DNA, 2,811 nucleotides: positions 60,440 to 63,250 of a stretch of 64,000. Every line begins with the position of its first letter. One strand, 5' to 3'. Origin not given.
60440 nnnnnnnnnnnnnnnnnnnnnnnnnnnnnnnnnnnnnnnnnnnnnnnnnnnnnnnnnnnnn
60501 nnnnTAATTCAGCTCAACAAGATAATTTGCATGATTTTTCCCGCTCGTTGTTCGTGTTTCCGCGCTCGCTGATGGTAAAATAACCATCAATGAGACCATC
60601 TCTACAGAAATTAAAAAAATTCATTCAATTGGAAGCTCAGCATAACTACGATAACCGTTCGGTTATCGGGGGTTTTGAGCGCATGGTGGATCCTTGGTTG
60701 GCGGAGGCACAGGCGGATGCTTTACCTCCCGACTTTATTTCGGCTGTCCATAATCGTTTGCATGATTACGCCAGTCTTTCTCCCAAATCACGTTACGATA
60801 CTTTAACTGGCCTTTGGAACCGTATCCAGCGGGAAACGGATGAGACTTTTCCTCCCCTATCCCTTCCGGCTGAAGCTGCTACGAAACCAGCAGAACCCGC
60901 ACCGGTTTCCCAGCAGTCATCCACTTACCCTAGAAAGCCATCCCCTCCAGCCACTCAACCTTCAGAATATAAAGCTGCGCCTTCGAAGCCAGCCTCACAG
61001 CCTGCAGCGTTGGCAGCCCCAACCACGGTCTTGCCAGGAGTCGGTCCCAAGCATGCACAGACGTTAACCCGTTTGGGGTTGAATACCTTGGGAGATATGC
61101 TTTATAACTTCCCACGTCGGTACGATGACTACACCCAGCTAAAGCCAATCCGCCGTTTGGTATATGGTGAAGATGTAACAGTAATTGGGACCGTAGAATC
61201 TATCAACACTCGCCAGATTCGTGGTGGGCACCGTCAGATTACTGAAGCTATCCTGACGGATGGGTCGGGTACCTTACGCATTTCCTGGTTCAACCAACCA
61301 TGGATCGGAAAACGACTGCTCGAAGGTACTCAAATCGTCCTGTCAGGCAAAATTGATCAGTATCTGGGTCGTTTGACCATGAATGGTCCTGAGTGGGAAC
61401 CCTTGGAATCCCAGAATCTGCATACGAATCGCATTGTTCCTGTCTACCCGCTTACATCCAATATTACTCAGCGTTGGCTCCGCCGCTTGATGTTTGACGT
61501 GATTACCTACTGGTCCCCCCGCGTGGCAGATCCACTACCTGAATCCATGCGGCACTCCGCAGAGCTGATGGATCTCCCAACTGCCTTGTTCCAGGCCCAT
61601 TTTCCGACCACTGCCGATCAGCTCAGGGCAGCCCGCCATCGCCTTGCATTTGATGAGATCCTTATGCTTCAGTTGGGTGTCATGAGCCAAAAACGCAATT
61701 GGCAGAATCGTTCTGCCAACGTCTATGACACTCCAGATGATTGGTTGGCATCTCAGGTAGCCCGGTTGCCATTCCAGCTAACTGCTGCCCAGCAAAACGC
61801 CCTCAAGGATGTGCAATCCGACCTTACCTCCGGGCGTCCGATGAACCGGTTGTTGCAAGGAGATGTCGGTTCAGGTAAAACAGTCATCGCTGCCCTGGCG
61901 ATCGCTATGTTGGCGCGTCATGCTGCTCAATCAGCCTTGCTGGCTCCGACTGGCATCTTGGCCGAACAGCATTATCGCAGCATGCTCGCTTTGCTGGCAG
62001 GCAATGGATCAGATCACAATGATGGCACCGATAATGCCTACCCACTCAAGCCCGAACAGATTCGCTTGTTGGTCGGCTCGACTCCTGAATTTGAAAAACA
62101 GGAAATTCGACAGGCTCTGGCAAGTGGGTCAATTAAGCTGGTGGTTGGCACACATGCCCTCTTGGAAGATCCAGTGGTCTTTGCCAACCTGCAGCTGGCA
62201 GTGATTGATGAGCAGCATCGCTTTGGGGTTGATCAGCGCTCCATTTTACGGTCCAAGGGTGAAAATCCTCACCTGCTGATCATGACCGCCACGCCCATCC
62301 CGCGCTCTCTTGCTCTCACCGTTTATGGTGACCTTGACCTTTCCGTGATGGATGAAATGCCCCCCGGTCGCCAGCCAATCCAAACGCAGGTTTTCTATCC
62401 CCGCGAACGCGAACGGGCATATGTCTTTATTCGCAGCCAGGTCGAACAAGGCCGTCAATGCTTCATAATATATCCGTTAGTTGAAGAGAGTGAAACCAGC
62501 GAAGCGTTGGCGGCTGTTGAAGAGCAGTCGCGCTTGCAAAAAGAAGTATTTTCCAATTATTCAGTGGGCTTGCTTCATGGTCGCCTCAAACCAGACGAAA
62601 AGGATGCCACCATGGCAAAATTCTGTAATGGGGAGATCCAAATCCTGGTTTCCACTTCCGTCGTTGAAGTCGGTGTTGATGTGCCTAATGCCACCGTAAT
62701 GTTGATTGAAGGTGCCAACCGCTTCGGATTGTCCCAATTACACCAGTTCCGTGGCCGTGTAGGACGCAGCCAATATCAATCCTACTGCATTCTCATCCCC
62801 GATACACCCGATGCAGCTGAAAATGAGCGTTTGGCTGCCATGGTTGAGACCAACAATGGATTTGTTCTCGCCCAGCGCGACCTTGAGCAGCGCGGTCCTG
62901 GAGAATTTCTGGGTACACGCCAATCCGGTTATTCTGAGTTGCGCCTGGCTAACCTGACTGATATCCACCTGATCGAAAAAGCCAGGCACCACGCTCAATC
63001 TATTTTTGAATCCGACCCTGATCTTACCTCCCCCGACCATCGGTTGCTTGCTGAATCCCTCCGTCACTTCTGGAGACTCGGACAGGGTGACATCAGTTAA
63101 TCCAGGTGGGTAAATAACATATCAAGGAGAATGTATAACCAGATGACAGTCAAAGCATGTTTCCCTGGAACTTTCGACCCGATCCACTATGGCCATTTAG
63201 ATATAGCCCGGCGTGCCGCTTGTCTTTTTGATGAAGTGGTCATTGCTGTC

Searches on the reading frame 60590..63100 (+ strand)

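Call 44: search_protein_families(library=pfam, proteins=[window:60590-63100:+], max_evalue=0.00001)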
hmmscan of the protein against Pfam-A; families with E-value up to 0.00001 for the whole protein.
window:60590-63100:+ (836 aa): 6 families
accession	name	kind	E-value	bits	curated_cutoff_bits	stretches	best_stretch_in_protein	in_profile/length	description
PF17191.10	RecG_wedge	-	7.6e-32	110.6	23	1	150-306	7-160/162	RecG wedge domain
PF00271.37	Helicase_C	-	4e-19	69.3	23.5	1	620-727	14-109/110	Helicase conserved C-terminal domain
PF00270.35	DEAD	-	3.5e-17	63.1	26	1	399-573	2-163/167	DEAD/DEAH box helicase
PF19833.4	RecG_dom3_C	-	6.1e-12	45.9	26.8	1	754-826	1-75/87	ATP-dependent DNA helicase RecG, domain 3, C-terminal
PF04851.21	ResIII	-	8.6e-11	42.5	22.5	1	396-569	3-162/164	Type III restriction enzyme, res subunit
PF01336.31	tRNA_anti-codon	-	4.9e-09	36.5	27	1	196-272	1-75/75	OB-fold nucleic acid binding domain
